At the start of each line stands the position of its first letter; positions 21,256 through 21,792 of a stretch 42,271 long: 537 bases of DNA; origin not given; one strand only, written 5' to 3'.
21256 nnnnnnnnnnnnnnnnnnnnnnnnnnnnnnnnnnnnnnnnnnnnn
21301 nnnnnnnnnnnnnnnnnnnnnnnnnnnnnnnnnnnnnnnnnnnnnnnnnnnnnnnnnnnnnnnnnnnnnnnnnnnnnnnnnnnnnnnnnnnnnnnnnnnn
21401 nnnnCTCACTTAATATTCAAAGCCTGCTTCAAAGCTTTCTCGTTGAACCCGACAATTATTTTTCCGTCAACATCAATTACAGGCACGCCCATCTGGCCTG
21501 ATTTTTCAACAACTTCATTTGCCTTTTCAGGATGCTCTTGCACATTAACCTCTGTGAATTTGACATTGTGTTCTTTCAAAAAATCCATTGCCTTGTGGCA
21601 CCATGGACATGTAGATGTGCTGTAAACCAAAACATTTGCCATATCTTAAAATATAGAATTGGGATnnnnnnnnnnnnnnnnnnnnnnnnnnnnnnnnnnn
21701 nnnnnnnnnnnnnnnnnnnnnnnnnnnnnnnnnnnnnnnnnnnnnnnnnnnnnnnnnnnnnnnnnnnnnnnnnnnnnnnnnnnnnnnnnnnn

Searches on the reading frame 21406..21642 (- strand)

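Call 89: search_protein_families(library=pfam, proteins=[window:21406-21642:-], max_evalue=0.001)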
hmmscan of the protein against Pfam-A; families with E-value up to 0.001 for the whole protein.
window:21406-21642:- (78 aa): 5 families
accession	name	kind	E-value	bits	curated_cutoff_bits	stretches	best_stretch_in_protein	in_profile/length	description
PF00462.30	Glutaredoxin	-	1.1e-20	74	22.9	1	4-63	1-60/60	Glutaredoxin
PF13409.12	GST_N_2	-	1.6e-05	25.9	25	1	11-67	1-61/70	Glutathione S-transferase, N-terminal domain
PF13417.12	GST_N_3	-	0.00041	21.1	22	1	7-64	2-58/75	Glutathione S-transferase, N-terminal domain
PF05768.20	Glrx-like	-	0.00043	21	26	1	4-61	2-60/77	Glutaredoxin-like domain (DUF836)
PF13192.12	Thioredoxin_3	-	0.00049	20.5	24.8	1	4-64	3-61/76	Thioredoxin domain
